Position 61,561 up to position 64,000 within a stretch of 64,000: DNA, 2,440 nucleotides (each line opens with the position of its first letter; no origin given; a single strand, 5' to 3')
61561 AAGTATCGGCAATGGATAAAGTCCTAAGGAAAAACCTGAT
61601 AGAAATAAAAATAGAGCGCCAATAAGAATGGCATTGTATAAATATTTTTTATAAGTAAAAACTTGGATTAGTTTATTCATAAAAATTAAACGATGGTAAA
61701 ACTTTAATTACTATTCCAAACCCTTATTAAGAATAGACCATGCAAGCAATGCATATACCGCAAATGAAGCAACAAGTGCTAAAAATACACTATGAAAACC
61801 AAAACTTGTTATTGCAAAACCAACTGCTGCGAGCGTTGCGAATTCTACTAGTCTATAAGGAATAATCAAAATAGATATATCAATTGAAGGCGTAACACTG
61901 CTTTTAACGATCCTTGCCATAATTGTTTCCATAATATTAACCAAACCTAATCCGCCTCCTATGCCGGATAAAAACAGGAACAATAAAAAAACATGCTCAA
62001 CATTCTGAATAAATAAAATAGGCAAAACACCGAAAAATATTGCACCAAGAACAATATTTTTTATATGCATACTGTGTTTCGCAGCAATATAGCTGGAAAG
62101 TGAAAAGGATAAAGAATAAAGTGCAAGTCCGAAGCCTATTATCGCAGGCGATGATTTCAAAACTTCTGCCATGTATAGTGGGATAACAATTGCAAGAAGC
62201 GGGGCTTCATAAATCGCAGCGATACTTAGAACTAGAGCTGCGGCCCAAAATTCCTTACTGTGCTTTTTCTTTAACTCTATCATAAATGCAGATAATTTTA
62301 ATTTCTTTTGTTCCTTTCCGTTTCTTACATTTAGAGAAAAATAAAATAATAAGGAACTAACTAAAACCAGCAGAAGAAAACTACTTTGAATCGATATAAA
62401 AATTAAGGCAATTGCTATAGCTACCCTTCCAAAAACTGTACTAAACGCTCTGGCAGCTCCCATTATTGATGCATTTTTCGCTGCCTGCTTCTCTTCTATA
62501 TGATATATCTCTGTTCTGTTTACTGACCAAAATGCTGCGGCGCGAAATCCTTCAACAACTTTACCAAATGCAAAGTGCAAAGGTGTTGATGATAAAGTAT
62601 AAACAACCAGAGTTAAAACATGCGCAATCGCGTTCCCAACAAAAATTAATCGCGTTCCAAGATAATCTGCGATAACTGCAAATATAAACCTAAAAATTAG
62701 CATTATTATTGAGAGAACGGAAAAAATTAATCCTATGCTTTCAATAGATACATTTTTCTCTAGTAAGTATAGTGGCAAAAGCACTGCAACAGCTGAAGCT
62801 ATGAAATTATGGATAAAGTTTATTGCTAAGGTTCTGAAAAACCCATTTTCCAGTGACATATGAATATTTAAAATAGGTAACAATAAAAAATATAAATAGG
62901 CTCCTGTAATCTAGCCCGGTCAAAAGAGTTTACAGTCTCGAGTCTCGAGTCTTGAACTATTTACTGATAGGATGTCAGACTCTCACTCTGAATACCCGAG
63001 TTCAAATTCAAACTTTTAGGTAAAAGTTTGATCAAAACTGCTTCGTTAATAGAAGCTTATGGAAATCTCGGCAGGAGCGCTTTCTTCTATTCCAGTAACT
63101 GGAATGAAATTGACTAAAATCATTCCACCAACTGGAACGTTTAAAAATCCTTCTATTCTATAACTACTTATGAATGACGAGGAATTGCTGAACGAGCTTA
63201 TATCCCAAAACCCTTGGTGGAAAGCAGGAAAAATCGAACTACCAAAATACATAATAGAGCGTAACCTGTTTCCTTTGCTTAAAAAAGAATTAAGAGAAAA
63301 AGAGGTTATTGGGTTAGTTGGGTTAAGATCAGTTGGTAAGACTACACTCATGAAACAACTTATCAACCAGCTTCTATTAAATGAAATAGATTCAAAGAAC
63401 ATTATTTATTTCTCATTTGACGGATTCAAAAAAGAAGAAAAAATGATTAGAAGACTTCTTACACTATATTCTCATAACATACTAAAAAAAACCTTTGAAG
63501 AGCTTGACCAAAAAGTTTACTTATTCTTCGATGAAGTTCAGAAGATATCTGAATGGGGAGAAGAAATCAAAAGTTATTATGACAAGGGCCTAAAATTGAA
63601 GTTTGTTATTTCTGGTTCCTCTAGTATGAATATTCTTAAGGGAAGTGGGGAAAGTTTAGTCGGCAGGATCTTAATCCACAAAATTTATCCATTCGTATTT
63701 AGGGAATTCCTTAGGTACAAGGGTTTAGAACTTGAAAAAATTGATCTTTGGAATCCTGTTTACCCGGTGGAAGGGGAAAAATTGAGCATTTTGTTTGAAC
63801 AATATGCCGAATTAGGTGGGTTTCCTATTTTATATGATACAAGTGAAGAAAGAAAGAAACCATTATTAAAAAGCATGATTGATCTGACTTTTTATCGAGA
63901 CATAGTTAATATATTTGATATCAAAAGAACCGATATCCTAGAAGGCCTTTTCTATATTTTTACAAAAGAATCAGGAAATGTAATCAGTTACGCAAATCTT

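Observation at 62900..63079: tRNA-Glu(CUC) with two non-canonical introns (D-loop and T-loop)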

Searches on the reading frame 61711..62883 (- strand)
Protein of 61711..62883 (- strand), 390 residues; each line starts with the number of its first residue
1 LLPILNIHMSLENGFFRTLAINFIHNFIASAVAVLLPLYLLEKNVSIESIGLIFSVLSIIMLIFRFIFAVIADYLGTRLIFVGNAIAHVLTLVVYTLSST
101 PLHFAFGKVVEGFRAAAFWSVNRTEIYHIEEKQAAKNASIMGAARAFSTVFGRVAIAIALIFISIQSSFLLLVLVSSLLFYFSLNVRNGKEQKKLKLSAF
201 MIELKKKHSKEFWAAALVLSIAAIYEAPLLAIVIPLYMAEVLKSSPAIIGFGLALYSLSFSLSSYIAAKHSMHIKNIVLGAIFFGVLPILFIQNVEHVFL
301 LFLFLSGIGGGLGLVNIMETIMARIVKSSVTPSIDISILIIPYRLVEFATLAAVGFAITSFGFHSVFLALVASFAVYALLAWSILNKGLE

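Call 8: find_encoding_contigs(protein=window:61711-62883:-, flank=10000, max_places=6)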
Protein window:61711-62883:- (390 aa): no gene with exactly this product is on record in the collection.

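Call 9: find_encoding_contigs(protein=window:61711-62859:-, flank=10000, max_places=6)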
Protein window:61711-62859:- (382 aa): 15 contigs read that carry it; 6 places shown.
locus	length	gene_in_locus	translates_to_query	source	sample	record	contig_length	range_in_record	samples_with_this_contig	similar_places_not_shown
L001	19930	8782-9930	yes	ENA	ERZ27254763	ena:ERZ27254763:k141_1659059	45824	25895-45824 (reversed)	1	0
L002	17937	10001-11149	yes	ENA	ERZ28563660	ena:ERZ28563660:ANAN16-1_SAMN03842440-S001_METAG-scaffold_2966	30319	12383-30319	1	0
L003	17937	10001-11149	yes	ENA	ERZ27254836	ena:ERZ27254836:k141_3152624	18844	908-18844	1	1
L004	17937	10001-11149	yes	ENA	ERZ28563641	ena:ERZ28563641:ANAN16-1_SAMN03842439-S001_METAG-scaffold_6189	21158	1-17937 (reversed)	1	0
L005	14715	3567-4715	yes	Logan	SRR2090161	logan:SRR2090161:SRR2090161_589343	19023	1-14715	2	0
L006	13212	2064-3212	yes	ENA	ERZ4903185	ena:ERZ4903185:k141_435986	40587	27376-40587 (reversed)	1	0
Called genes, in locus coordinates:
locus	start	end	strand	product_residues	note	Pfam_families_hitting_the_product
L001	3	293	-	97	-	?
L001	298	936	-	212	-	PF13098:Thioredoxin_2 (faint), PF13192:Thioredoxin_3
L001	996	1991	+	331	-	PF00571:CBS (weak), PF01769:MgtE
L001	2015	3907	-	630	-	-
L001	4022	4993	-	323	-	PF02661:Fic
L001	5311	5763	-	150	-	-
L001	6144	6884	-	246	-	PF12796:Ank_2, PF13637:Ank_4 (weak), PF13857:Ank_5 (weak), PF00023:Ank (weak), PF13606:Ank_3 (weak)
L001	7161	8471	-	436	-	PF13173:AAA_14, PF13635:DUF4143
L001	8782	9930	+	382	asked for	PF07690:MFS_1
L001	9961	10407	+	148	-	-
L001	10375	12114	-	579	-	PF01734:Patatin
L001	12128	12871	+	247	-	PF02535:Zip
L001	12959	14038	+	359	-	PF00676:E1_dh, PF00456:Transketolase_N (weak)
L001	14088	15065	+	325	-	PF02779:Transket_pyr, PF02780:Transketolase_C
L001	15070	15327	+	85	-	-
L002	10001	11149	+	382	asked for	PF07690:MFS_1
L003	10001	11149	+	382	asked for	PF07690:MFS_1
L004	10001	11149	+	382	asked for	PF07690:MFS_1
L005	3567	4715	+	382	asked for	PF07690:MFS_1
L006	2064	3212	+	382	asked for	PF07690:MFS_1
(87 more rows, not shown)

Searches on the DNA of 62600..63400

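Call 7: search_rna_families(source=window, start=62600, end=63400, threshold=evalue, max_evalue=10, show_alignments=3)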
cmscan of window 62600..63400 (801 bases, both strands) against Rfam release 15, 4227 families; matches with E-value up to 10: 1.
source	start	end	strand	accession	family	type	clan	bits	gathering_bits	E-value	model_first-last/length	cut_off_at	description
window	62952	63006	+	RF00005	tRNA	Gene; tRNA;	CL00001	14.6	29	6.9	1-71/71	no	tRNA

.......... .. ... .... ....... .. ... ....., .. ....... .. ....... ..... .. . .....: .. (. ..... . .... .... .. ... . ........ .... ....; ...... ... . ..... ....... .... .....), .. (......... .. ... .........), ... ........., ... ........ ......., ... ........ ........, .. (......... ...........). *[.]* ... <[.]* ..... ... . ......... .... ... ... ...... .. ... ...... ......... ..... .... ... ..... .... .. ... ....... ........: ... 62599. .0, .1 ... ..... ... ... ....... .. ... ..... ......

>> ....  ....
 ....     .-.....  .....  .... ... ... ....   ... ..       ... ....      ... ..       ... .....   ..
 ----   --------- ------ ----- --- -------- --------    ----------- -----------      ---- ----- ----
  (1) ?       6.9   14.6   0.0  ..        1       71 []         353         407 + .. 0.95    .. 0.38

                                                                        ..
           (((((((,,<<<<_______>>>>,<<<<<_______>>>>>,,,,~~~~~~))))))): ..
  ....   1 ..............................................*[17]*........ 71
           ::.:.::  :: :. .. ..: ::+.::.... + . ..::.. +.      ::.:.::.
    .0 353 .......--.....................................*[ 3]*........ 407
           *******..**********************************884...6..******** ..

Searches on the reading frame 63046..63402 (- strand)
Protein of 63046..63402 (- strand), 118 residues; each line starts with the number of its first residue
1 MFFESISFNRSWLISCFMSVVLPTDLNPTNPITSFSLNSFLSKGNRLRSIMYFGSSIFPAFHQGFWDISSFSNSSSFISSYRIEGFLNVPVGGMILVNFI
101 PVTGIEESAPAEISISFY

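Call 71: search_protein_families(library=pfam, proteins=[window:63046-63402:-], max_evalue=0.001)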
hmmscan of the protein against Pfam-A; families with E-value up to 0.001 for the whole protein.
window:63046-63402:- (118 aa): 0 families

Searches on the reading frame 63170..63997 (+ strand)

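Call 71: search_protein_families(library=pfam, proteins=[window:63170-63997:+], max_evalue=0.001)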
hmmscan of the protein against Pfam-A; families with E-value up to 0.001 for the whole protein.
window:63170-63997:+ (276 aa): 3 families
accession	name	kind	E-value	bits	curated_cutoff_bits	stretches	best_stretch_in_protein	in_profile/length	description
PF13173.12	AAA_14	-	3.6e-34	118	27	1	44-181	2-129/129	AAA domain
PF01637.24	ATPase_2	-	6.1e-05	23.4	33.2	0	43-81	19-54/225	ATPase domain predominantly from Archaea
PF24883.2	NPHP3_N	-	0.00027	21.6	24.8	1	41-128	19-102/164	Nephrocystin 3, N-terminal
